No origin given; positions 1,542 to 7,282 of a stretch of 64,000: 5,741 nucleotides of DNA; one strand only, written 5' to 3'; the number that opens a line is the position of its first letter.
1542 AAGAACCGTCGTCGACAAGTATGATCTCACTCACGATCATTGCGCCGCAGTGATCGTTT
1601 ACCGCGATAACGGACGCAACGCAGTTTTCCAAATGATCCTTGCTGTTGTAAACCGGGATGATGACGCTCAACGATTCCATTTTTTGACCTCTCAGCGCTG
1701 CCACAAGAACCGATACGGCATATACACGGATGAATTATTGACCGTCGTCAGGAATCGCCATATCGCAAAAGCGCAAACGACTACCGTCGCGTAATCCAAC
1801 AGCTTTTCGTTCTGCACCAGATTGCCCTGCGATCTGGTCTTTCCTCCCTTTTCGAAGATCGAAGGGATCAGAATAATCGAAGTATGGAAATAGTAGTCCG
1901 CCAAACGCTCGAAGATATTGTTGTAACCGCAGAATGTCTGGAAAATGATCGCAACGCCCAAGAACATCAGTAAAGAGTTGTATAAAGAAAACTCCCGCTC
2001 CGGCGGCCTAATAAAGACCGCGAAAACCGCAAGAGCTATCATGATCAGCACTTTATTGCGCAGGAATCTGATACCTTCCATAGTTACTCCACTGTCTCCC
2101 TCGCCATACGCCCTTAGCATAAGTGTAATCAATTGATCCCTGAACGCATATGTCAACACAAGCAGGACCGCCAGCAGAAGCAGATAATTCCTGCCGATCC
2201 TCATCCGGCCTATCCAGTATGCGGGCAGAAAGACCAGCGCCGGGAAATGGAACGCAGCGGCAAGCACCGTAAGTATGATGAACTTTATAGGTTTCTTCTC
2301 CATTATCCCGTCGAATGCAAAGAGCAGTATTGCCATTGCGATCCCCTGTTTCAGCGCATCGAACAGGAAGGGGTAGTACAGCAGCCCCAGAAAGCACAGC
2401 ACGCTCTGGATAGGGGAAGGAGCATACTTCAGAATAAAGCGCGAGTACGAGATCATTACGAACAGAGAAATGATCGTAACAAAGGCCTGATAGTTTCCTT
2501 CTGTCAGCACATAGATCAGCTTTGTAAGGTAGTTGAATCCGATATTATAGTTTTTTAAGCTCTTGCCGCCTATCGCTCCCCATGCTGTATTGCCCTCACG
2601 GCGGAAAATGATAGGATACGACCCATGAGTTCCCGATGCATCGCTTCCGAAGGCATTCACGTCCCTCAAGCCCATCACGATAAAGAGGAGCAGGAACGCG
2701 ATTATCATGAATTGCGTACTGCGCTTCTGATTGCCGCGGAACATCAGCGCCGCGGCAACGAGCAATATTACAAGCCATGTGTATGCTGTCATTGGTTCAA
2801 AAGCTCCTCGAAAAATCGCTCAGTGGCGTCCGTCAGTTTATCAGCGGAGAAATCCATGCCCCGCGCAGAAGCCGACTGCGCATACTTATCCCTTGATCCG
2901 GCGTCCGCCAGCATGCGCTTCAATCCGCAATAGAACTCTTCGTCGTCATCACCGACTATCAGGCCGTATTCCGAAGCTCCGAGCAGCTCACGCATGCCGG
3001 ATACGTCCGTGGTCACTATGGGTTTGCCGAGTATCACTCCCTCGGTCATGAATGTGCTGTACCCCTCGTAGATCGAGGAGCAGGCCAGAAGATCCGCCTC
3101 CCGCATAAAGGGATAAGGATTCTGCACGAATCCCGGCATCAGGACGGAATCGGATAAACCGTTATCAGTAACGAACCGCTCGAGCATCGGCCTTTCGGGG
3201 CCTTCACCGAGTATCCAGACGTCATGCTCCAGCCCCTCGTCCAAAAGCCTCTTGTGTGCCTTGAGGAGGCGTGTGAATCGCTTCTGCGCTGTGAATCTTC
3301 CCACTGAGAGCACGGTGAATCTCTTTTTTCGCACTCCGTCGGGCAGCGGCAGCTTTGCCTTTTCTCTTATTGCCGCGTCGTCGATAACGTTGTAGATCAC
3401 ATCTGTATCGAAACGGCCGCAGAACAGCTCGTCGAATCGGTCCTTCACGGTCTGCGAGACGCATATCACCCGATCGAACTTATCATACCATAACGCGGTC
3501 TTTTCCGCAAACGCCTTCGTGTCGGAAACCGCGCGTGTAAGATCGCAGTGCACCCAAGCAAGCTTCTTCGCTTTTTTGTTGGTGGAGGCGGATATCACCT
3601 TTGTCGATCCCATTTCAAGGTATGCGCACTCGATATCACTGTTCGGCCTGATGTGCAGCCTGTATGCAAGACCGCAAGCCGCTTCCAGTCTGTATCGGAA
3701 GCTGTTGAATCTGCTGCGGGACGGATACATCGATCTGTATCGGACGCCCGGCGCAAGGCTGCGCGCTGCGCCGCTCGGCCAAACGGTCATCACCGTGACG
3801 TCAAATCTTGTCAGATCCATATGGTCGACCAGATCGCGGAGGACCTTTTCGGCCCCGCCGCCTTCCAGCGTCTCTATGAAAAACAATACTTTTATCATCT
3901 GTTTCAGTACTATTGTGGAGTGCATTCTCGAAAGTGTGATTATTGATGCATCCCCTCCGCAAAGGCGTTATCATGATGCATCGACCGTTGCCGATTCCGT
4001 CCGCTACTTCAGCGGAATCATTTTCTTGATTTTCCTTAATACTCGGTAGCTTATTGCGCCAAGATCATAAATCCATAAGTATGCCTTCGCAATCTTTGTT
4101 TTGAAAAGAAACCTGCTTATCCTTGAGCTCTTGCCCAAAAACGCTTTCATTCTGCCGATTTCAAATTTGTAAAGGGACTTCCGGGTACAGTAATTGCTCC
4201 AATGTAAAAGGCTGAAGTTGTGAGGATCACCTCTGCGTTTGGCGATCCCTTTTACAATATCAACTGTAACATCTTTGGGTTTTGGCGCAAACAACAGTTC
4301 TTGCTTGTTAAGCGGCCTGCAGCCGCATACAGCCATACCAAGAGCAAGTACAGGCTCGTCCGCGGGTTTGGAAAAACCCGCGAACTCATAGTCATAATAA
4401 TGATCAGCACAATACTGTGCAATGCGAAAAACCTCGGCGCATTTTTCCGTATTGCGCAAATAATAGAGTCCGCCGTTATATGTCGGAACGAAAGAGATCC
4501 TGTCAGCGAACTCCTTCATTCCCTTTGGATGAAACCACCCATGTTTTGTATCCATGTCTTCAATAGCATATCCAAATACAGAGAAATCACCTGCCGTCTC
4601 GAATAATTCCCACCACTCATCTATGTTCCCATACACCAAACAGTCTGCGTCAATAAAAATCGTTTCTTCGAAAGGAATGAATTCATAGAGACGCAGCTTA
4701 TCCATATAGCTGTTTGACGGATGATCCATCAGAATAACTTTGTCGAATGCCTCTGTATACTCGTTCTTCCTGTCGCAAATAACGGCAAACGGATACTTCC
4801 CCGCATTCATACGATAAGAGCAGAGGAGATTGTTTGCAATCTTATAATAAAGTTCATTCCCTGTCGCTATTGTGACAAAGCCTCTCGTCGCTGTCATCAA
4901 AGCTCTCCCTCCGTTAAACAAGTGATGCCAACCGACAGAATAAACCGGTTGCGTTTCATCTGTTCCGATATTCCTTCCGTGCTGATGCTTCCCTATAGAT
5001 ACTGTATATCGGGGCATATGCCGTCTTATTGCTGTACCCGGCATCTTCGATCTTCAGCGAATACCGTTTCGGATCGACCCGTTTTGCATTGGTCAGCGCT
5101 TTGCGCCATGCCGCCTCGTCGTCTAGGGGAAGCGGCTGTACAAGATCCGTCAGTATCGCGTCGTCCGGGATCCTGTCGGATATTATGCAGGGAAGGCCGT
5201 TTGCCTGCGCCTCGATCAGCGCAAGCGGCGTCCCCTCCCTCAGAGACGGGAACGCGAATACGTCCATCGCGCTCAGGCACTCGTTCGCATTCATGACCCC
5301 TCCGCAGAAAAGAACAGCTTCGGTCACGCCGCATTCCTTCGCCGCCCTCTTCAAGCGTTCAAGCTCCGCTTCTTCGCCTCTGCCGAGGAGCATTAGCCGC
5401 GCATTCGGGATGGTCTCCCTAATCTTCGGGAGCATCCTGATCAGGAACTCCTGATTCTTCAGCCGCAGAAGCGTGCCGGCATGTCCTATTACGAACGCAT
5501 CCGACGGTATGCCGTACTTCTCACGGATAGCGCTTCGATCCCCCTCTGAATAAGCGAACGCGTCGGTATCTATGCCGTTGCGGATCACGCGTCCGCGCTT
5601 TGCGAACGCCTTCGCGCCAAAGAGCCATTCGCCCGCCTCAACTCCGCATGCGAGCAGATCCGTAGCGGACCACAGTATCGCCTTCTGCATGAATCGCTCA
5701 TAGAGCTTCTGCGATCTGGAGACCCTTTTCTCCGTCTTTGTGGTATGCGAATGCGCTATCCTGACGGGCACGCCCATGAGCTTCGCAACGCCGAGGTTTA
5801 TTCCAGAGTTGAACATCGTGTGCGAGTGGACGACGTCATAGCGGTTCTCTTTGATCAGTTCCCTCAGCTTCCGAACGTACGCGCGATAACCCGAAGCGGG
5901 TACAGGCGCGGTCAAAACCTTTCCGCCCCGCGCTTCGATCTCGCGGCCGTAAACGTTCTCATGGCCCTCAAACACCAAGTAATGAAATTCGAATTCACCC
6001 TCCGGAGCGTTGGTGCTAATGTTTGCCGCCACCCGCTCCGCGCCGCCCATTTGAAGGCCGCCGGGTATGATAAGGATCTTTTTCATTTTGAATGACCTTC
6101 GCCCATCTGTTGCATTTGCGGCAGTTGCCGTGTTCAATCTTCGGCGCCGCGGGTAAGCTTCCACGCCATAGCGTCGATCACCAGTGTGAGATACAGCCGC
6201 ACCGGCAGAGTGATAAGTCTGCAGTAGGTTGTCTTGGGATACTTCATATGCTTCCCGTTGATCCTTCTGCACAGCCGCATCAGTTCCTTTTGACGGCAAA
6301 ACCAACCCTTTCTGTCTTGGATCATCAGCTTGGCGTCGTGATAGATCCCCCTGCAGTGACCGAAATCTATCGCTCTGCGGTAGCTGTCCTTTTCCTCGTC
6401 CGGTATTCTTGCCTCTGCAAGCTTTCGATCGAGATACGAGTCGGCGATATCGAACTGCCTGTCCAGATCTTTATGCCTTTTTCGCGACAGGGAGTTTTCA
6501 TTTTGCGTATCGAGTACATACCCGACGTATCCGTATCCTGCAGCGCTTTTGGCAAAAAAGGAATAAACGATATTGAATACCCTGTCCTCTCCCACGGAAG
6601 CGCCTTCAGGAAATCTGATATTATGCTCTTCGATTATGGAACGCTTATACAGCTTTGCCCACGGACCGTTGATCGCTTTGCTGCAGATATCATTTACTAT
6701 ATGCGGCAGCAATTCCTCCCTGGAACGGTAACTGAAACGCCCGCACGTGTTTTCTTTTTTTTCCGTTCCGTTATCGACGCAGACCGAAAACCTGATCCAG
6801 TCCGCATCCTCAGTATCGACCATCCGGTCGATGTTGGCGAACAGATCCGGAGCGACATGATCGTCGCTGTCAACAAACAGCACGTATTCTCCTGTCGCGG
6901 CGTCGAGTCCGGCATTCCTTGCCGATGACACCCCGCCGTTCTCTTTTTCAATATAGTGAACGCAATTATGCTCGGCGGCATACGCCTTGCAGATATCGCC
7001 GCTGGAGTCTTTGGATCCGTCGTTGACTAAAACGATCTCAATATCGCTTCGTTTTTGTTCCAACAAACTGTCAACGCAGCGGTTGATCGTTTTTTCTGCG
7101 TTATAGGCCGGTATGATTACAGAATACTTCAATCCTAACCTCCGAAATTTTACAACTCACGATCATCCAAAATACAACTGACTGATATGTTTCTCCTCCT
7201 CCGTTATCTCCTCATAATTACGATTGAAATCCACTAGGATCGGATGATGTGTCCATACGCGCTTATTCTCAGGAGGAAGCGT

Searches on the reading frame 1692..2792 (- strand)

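Call 7: search_protein_families(library=pfam, proteins=[window:1692-2792:-], max_evalue=0.001)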
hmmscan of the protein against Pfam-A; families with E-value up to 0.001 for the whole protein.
window:1692-2792:- (366 aa): 1 family
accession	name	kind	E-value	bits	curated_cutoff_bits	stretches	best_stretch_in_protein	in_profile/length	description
PF14897.12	EpsG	-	3.2e-35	122.3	30.1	1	28-362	3-326/326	EpsG family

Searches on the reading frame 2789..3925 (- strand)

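Call 7: search_protein_families(library=pfam, proteins=[window:2789-3925:-], max_evalue=0.001)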
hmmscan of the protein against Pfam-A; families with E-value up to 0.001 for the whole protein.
window:2789-3925:- (378 aa): 4 families
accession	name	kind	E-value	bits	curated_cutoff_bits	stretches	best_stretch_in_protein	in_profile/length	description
PF00534.26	Glycos_transf_1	-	5.2e-23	81.9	26.4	1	198-352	11-169/172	Glycosyl transferases group 1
PF13692.12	Glyco_trans_1_4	-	1.3e-22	81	27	1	203-341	2-142/142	Glycosyl transferases group 1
PF13439.12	Glyco_transf_4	-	3.6e-09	37.3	28.5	1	23-183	2-168/170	Glycosyltransferase Family 4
PF20706.3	GT4-conflict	-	0.00023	20.7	26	1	132-318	129-323/385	Family 4 Glycosyltransferase in conflict systems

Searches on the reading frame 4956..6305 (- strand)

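Call 7: search_protein_families(library=pfam, proteins=[window:4956-6305:-], max_evalue=0.001)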
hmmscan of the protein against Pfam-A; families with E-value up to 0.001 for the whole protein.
window:4956-6305:- (449 aa): 5 families
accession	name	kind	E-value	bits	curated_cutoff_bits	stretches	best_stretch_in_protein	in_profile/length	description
PF00534.26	Glycos_transf_1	-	3.4e-24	85.7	26.4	1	256-377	1-123/172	Glycosyl transferases group 1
PF13692.12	Glyco_trans_1_4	-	9.7e-23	81.4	27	1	271-380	2-112/142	Glycosyl transferases group 1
PF13439.12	Glyco_transf_4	-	5.6e-16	59.5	28.5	1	86-248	1-169/170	Glycosyltransferase Family 4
PF13579.12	Glyco_trans_4_4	-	2e-12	48.1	29.7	1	87-244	1-158/158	Glycosyl transferase 4-like domain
PF13477.12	Glyco_trans_4_2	-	2e-05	25.2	23.4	1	144-198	63-118/139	Glycosyl transferase 4-like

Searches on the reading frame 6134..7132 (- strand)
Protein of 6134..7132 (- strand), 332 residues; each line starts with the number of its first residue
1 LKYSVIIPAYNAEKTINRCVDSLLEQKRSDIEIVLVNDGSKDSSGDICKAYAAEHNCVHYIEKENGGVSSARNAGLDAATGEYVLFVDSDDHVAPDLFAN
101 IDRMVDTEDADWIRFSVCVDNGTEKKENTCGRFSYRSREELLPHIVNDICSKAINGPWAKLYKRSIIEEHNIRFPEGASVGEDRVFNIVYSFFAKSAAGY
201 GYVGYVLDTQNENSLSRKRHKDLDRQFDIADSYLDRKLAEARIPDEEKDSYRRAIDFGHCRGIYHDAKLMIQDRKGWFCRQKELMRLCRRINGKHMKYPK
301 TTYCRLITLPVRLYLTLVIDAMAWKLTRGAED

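Call 7: search_protein_families(library=pfam, proteins=[window:6134-7132:-], max_evalue=0.001)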
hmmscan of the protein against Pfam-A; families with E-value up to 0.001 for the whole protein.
window:6134-7132:- (332 aa): 3 families
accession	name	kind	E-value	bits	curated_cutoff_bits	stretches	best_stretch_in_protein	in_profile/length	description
PF00535.33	Glycos_transf_2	-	1.2e-35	123.4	23.3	1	4-167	1-164/168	Glycosyl transferase family 2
PF13641.12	Glyco_tranf_2_3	-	1.3e-15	58.5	27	1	3-125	3-131/230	Glycosyltransferase like family 2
PF10111.15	Glyco_tranf_2_2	-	1e-12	48.6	27.3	1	4-106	1-107/276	Glycosyltransferase like family 2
